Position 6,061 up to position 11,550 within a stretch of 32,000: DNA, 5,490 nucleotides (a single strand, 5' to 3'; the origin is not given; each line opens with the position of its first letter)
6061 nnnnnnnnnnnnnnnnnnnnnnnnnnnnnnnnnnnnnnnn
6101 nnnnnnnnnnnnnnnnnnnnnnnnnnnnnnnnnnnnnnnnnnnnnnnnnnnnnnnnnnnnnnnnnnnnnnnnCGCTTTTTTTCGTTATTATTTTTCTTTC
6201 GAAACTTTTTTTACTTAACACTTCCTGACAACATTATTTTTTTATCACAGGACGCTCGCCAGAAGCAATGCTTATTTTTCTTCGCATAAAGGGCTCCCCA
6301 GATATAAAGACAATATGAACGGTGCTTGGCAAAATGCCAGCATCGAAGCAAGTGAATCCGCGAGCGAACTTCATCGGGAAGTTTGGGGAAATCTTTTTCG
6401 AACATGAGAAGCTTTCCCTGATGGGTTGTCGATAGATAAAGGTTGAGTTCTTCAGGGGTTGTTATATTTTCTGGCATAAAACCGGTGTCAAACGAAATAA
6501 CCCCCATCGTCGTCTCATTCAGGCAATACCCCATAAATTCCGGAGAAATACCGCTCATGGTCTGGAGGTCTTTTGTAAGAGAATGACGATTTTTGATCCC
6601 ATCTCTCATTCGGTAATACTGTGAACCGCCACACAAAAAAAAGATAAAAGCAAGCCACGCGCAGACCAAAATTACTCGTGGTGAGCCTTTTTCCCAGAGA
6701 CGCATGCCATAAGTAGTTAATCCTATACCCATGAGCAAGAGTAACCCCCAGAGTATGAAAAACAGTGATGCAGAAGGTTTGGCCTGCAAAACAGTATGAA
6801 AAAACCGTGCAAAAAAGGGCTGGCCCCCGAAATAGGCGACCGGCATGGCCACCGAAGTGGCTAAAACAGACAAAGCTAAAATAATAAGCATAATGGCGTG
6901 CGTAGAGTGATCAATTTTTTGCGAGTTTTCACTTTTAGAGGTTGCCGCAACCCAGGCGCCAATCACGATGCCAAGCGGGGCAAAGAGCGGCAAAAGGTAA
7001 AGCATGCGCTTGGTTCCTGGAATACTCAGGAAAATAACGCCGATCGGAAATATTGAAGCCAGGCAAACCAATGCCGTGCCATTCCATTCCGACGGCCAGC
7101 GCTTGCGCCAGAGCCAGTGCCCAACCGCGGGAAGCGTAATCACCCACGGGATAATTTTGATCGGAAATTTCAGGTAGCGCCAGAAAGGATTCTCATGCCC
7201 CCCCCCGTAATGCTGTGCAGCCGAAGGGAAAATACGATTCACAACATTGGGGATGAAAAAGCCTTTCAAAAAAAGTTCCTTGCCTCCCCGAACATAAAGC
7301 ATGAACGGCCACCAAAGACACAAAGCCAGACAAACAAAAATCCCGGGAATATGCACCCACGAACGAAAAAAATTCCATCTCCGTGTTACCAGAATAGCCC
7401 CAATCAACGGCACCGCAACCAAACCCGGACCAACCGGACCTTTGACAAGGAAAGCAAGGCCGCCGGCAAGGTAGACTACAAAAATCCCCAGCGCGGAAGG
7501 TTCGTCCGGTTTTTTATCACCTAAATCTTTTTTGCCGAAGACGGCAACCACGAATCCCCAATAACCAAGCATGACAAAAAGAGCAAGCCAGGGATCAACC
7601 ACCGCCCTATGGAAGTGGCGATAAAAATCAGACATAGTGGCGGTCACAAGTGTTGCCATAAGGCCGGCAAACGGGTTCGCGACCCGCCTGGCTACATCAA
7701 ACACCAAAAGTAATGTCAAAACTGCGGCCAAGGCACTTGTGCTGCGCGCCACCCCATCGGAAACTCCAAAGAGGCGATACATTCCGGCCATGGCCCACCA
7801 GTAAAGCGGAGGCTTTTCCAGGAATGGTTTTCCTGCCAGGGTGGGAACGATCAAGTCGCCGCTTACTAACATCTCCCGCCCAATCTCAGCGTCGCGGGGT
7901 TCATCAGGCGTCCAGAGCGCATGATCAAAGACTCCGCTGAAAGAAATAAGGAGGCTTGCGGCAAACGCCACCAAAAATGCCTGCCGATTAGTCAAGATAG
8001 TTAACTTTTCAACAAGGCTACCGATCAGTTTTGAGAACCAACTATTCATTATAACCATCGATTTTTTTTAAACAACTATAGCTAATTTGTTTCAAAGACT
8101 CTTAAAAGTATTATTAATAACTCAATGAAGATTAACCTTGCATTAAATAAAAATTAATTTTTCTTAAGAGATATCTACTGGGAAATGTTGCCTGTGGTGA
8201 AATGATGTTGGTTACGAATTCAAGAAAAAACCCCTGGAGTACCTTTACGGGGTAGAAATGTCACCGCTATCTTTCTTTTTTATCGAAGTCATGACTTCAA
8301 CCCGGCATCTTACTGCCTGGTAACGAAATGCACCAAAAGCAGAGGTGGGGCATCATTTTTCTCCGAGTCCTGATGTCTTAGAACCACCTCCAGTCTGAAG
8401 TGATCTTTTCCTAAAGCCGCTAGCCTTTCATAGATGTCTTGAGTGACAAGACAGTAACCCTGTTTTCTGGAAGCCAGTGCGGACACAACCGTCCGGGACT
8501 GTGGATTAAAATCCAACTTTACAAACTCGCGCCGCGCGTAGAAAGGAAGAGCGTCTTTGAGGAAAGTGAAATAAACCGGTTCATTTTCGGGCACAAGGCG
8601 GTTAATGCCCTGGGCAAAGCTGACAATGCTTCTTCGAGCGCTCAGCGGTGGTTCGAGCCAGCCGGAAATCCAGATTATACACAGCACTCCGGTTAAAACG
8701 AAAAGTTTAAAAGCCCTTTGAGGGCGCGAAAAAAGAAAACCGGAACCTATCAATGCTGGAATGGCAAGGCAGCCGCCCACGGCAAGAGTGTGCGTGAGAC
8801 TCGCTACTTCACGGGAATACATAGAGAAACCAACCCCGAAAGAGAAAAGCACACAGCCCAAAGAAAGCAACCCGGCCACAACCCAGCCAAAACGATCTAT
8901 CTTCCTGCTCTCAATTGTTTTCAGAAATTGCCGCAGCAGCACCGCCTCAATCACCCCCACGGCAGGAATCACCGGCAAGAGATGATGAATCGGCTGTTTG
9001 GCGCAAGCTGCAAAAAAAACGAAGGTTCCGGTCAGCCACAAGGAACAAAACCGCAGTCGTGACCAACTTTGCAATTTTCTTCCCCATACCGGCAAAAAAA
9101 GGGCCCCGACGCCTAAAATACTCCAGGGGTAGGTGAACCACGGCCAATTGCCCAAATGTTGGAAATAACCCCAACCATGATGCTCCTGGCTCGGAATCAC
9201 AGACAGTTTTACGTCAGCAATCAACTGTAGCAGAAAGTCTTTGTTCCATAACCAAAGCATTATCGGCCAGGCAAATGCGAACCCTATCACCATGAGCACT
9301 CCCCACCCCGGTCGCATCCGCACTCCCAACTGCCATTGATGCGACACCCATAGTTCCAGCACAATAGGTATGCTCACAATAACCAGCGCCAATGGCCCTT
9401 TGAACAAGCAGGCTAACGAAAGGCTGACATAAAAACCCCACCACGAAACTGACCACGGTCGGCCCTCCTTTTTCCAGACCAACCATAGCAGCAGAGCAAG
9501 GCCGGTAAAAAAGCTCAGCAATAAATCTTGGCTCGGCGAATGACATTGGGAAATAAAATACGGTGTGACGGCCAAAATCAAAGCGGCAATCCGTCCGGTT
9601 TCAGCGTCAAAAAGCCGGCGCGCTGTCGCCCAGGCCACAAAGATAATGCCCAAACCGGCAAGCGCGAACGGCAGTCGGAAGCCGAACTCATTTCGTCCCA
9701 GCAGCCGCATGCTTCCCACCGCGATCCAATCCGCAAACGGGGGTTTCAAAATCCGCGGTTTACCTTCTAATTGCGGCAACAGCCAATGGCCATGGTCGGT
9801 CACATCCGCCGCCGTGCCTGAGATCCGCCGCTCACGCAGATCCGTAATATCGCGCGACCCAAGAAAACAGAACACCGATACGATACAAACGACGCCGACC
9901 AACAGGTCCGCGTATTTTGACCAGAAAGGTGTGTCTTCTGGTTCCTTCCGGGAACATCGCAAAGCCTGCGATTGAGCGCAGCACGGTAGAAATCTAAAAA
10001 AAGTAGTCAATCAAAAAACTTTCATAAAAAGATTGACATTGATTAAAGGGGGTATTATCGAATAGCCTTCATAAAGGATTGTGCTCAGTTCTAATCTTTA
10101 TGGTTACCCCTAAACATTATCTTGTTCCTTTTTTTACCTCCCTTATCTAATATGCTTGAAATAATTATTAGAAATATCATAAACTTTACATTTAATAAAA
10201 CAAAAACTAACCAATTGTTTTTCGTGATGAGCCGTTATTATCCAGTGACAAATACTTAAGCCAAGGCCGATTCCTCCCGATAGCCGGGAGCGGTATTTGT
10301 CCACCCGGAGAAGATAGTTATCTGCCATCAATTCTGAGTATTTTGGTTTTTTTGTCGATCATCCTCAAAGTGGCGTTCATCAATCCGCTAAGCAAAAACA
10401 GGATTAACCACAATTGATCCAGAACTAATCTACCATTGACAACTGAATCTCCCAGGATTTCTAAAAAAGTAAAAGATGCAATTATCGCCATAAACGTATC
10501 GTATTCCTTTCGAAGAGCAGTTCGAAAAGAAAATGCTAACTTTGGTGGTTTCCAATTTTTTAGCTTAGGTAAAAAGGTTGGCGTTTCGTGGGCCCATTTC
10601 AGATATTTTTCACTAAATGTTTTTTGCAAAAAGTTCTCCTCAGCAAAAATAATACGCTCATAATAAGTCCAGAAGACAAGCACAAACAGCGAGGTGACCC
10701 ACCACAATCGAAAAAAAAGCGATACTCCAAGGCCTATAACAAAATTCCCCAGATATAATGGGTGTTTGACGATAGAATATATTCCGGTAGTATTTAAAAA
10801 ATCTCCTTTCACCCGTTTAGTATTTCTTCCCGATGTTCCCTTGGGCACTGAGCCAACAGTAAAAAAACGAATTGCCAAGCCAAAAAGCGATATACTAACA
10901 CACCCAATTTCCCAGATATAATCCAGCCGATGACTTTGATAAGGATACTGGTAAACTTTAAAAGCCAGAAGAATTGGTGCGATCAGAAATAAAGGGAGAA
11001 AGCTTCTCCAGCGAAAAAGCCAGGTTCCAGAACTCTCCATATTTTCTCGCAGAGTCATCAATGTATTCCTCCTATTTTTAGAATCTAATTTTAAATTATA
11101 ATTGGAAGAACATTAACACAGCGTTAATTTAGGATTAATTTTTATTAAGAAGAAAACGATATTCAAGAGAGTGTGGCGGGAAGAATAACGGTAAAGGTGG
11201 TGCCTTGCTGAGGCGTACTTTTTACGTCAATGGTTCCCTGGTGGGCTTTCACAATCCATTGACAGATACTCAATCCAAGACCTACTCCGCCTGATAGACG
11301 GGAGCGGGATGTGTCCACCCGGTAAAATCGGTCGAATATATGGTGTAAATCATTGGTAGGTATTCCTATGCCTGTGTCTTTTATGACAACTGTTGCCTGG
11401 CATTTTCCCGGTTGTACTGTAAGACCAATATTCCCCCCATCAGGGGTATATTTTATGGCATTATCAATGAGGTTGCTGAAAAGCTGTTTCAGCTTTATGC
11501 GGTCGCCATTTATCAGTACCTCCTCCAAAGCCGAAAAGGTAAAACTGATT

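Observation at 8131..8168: Conserved 38-bp element with four phased TTAA repeats occurs upstream of two different lipid A modification genes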

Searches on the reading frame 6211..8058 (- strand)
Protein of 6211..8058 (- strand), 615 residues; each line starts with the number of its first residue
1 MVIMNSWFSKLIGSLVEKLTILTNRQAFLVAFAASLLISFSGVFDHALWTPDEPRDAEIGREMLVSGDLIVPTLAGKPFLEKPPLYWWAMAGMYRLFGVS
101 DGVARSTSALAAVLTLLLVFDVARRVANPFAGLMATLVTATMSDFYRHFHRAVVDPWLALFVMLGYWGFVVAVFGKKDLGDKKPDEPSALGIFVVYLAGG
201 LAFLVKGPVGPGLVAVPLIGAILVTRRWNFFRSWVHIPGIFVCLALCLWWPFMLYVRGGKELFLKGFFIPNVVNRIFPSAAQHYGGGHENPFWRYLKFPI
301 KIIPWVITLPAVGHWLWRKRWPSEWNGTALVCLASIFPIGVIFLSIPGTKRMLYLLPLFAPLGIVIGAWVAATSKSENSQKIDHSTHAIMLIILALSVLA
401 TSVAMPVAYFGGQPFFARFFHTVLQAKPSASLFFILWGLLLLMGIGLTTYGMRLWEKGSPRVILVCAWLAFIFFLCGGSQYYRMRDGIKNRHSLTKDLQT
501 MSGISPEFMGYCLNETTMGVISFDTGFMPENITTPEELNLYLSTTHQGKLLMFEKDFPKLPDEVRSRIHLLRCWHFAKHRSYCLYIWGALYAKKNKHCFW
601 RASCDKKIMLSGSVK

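Call 4: search_protein_families(library=pfam, proteins=[window:6211-8058:-])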
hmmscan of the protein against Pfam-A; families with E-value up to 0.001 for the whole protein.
window:6211-8058:- (615 aa): 1 family
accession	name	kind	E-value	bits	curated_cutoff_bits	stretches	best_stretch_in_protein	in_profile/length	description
PF13231.12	PMT_2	-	1.1e-14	55.4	26.1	1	82-250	2-160/160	Dolichyl-phosphate-mannose-protein mannosyltransferase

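Call 5: search_protein_families(library=ncbifam, proteins=[window:6211-8058:-])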
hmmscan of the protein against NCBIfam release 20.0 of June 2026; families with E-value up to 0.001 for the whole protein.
window:6211-8058:- (615 aa): 1 family
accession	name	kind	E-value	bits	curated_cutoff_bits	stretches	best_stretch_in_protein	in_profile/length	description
NF009784.2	PRK13279.1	equivalog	6.9e-37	127.2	567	1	30-441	9-398/539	lipid IV(A) 4-amino-4-deoxy-L-arabinosyltransferase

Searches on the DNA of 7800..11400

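Call 60: search_rna_families(source=window, start=7800, end=11400, threshold=evalue, max_evalue=1)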
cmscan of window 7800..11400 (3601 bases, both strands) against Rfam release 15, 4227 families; matches with E-value up to 1: 0.
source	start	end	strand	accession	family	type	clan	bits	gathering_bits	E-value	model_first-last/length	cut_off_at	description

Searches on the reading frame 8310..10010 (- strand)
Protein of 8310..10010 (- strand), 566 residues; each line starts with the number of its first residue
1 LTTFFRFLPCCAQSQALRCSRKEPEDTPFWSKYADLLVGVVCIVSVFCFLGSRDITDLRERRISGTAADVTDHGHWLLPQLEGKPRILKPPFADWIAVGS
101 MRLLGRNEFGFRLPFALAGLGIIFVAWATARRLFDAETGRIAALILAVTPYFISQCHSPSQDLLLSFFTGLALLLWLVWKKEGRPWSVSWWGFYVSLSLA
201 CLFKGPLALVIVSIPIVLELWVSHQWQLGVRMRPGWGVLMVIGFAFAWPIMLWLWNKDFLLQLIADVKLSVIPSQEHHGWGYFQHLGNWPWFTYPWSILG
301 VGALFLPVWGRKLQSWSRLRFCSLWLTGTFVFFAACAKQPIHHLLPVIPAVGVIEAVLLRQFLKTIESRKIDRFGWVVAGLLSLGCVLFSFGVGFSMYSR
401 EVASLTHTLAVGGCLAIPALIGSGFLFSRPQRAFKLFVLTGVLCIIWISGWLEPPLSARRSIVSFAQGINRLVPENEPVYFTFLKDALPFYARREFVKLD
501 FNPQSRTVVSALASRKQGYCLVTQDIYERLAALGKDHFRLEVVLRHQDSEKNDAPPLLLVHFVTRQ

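Call 4: search_protein_families(library=pfam, proteins=[window:8310-10010:-])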
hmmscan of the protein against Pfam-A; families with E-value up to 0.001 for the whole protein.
window:8310-10010:- (566 aa): 2 families
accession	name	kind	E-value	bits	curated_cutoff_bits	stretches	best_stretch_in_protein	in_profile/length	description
PF13231.12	PMT_2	-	8.5e-19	68.8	26.1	1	89-253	2-160/160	Dolichyl-phosphate-mannose-protein mannosyltransferase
PF02366.24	PMT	-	1.2e-09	38.5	22.7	1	90-231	63-210/245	Dolichyl-phosphate-mannose-protein mannosyltransferase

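Call 5: search_protein_families(library=ncbifam, proteins=[window:8310-10010:-])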
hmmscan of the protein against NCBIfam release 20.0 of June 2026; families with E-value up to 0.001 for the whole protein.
window:8310-10010:- (566 aa): 2 families
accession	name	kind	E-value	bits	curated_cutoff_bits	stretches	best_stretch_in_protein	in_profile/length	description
NF009784.2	PRK13279.1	equivalog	8.6e-08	31.2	567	1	44-401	16-374/539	lipid IV(A) 4-amino-4-deoxy-L-arabinosyltransferase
TIGR03663.1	TIGR03663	subfamily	8.7e-07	28.3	126.25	1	90-203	52-160/435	flippase activity-associated protein Agl23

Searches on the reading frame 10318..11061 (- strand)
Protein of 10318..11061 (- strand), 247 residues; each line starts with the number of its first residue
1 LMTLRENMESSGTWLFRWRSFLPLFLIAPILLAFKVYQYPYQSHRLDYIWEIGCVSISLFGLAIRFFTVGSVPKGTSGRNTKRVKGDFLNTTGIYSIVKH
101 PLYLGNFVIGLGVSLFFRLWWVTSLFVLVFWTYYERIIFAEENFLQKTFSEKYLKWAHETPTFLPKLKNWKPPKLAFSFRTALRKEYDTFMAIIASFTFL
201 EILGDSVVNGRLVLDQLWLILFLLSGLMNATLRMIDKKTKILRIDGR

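Call 4: search_protein_families(library=pfam, proteins=[window:10318-11061:-])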
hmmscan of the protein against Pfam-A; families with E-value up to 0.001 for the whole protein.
window:10318-11061:- (247 aa): 3 families
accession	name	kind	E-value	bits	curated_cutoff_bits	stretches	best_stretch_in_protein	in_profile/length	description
PF04191.18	PEMT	-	1.3e-11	45.3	25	1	89-151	42-104/105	Phospholipid methyltransferase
PF04140.19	ICMT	-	1.9e-08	35.1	24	1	84-146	30-94/95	Isoprenylcysteine carboxyl methyltransferase (ICMT) family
PF06966.17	DUF1295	-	0.00065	19.7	20.4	0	4-153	74-228/235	Protein of unknown function (DUF1295)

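Call 5: search_protein_families(library=ncbifam, proteins=[window:10318-11061:-])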
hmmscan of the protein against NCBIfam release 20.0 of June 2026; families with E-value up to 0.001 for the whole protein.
window:10318-11061:- (247 aa): 2 families
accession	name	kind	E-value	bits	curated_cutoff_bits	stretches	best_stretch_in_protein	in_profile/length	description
TIGR04571.1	LmtA_Leptospira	exception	5.5e-66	222.9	325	1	2-247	1-252/252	lipid A Kdo2 1-phosphate O-methyltransferase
NF040696.1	isopcys_mtase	equivalog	9.3e-09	35.4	160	1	84-166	106-189/190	protein-S-isoprenylcysteine O-methyltransferase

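Call 12: find_related_loci(query=window:10318-11061:-, collection=genome_contigs, flank=10000)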
Query window:10318-11061:- (247 aa) in genome_contigs; peptide patterns used: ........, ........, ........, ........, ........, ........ (x = any residue, [..] = any of these).
95 stretches matched a pattern, but none encodes a relative of the query by tblastn (E <= 1e-3).

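Call 14: find_homologous_proteins(query=window:10318-11061:-)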
Query window:10318-11061:- (247 aa): 6903 proteins with E <= 0.001 among 7477 candidates; the best 120 are listed.
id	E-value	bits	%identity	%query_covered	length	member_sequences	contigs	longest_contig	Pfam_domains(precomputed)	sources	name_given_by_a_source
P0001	7.0e-161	552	100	100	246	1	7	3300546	PF04140.20,PF04191.19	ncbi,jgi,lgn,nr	ncbi:MAG: isoprenylcysteine carboxylmethyltransferase family protein [Thermodesulfobacteriota bacter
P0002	2.7e-139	481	86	100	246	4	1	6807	PF04140.20,PF04191.19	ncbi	-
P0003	5.5e-128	444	82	100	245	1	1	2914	PF04140.20,PF04191.19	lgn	-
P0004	8.1e-114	398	80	87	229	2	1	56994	PF04140.20,PF04191.19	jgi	-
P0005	4.7e-108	379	66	100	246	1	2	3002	PF04140.20,PF04191.19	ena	-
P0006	5.8e-106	372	67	100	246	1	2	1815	PF04140.20,PF04191.19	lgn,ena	-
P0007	1.0e-104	368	66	99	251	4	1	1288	PF04140.20,PF04191.19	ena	-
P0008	5.2e-104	365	64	100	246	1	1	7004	PF04140.20,PF04191.19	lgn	-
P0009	3.6e-98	346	61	100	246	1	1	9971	PF04140.20,PF04191.19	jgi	-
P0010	1.0e-96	342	61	99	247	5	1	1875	PF04140.20,PF04191.19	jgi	-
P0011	3.4e-96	340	59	100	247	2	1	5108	PF04140.20,PF04191.19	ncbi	ncbi:MAG: isoprenylcysteine carboxylmethyltransferase family protein [Pseudomonadota bacterium]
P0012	8.2e-93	329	60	100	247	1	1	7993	PF04140.20,PF06966.18,PF04191.19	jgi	-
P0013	5.7e-91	323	57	100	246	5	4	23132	PF04140.20,PF06966.18,PF04191.19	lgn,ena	-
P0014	6.8e-91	322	59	100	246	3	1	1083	PF04140.20,PF06966.18,PF04191.19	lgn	-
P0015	2.2e-90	321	58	89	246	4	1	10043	PF04140.20,PF06966.18,PF04191.19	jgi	jgi:protein-S-isoprenylcysteine O-methyltransferase Ste14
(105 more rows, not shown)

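Call 16: find_related_loci(query=A1, collection=genome_contigs, flank=6000)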
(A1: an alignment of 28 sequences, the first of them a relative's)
Query A1 (246 aa) in genome_contigs; peptide patterns used: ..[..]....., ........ (x = any residue, [..] = any of these).
599 stretches matched a pattern (row limit reached: there are more); 593 encode a relative of the query (tblastn E <= 1e-3); the best 80 are kept; 80 distinct loci.
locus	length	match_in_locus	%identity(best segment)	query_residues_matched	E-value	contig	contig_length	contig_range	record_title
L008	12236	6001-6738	54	1-246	5e-92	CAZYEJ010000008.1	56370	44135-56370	MAG TPA_asm: uncultured Thermodesulfobacteriaceae bacterium isolate SRP191223_co2_305 genome assembly, contig: NODE_86_l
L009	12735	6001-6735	53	1-246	1e-89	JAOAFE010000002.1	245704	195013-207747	MAG: Syntrophales bacterium isolate SKW28 NODE_2_length_245704_cov_9.239514, whole genome shotgun sequence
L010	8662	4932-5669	53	1-246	3e-85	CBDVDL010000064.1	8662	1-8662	MAG TPA_asm: uncultured Alphaproteobacteria bacterium isolate SRR21487743_binner12_Refined_11 genome assembly, contig: E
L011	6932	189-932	51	1-246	7e-85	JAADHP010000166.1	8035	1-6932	MAG: Nitrospirota bacterium isolate M_MetaBat.199 contig-127_15937, whole genome shotgun sequence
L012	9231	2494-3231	51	1-246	3e-84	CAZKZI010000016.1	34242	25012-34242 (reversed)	MAG TPA_asm: uncultured Lentisphaeraceae bacterium isolate SRP178699_co1_607 genome assembly, contig: NODE_1277_length_3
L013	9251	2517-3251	52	1-245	5e-84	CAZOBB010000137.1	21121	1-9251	MAG TPA_asm: uncultured Thermodesulfobacteriota bacterium isolate binchicken_co219_329 genome assembly, contig: k141_800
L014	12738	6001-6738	50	1-246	8e-84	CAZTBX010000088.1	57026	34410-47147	MAG TPA_asm: uncultured Planctomycetia bacterium isolate binchicken_co203_12 genome assembly, contig: k141_3656751, whol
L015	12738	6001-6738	51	1-246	1e-83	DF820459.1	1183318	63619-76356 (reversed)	Bacterium UASB14 DNA, scaffold: UASB14_scaffold_5, whole genome shotgun sequence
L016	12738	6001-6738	50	1-246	1e-82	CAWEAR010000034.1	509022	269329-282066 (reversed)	MAG: uncultured delta proteobacterium isolate MFD01299.bin.2.104 genome assembly, contig: contig_36583, whole genome sho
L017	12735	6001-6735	53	1-246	5e-83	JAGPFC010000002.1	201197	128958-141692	MAG: Smithella sp. isolate Gw_SlDig_bin_149 Gw_SlDig_40_length_201197_cov_16.467394, whole genome shotgun sequence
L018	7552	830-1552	49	1-241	9e-82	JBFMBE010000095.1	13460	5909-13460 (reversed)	MAG: Thermodesulfobacteriota bacterium isolate MAG156 MAG156_95, whole genome shotgun sequence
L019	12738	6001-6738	49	1-246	2e-80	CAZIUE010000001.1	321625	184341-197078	MAG TPA_asm: uncultured Pelobacter sp. isolate binchicken_co22_46 genome assembly, contig: NODE_9_length_321625_cov_62.1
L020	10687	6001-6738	50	1-246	2e-80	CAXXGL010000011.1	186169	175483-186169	MAG: Geopsychrobacteraceae bacterium isolate 8b9bb483-88ce-455b-a6f7-e8eba1be465c genome assembly, contig: contig_11, wh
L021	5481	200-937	51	1-246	8e-80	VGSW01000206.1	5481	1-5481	MAG: Deltaproteobacteria bacterium isolate K_DeepCast_300m_m2_211 K_DeepCast_300m_m2_211_Ga0194111_10027306, whole genom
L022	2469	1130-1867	50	1-246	2e-81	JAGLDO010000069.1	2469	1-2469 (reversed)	MAG: Bacteroidales bacterium isolate SW_4_37 ROV167.bin.37.fa_69, whole genome shotgun sequence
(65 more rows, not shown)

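Call 21: find_related_loci(query=A2, collection=metagenome_contigs, flank=6000)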
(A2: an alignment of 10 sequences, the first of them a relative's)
Query A2 (246 aa) in metagenome_contigs; peptide patterns used: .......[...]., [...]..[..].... (x = any residue, [..] = any of these).
600 stretches matched a pattern (row limit reached: there are more); 576 encode a relative of the query (tblastn E <= 1e-3); the best 80 are kept; 80 distinct loci.
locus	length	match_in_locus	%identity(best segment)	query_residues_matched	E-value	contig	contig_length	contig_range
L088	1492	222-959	84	1-246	1e-151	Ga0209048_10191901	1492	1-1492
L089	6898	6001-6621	83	1-207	2e-109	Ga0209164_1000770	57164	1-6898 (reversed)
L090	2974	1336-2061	61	3-244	8e-104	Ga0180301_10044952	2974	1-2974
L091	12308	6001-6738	54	1-246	3e-92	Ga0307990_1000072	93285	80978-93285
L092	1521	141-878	56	1-246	9e-97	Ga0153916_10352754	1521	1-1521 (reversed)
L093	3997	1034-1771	55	1-246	4e-88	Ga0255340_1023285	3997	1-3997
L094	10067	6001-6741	54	1-246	4e-88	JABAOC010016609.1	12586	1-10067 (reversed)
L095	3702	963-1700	55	1-246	2e-88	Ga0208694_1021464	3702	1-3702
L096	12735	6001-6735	55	1-246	1e-87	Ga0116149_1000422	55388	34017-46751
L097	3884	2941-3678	52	1-246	8e-88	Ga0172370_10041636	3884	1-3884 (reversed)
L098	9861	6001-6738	52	1-246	2e-87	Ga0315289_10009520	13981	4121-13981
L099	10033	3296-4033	53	1-246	2e-87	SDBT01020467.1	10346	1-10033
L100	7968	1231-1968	55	1-246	2e-87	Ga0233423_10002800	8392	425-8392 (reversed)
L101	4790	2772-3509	54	1-246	5e-87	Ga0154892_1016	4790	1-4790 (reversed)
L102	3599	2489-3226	53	1-246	2e-87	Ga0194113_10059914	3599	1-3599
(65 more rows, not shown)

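Call 66: search_protein_families(library=pfam, proteins=[L089:2434-3144:+, L089:3338-4141:+, L089:4311-5132:+, L089:5172-5489:+], max_evalue=0.01)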
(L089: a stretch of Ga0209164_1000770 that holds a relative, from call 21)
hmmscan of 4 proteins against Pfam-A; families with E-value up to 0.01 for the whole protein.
L089:2434-3144:+ (236 aa): 1 family
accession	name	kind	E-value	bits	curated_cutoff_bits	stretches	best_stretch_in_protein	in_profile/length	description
PF02321.23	OEP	-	1.3e-05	25.5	22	1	79-151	12-91/187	Outer membrane efflux protein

L089:3338-4141:+ (267 aa): 1 family
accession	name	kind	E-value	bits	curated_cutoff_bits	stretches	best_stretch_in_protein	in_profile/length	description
PF00535.33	Glycos_transf_2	-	0.0077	16.6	23.3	0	116-153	76-113/168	Glycosyl transferase family 2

L089:4311-5132:+ (273 aa): 2 families
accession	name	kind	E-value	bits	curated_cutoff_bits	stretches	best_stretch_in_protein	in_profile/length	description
PF00685.33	Sulfotransfer_1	-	7.5e-14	52.2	22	1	23-221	3-182/255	Sulfotransferase domain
PF13469.12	Sulfotransfer_3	-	1.2e-13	52.2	27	1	24-221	2-213/216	Sulfotransferase family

L089:5172-5489:+ (105 aa): 0 families
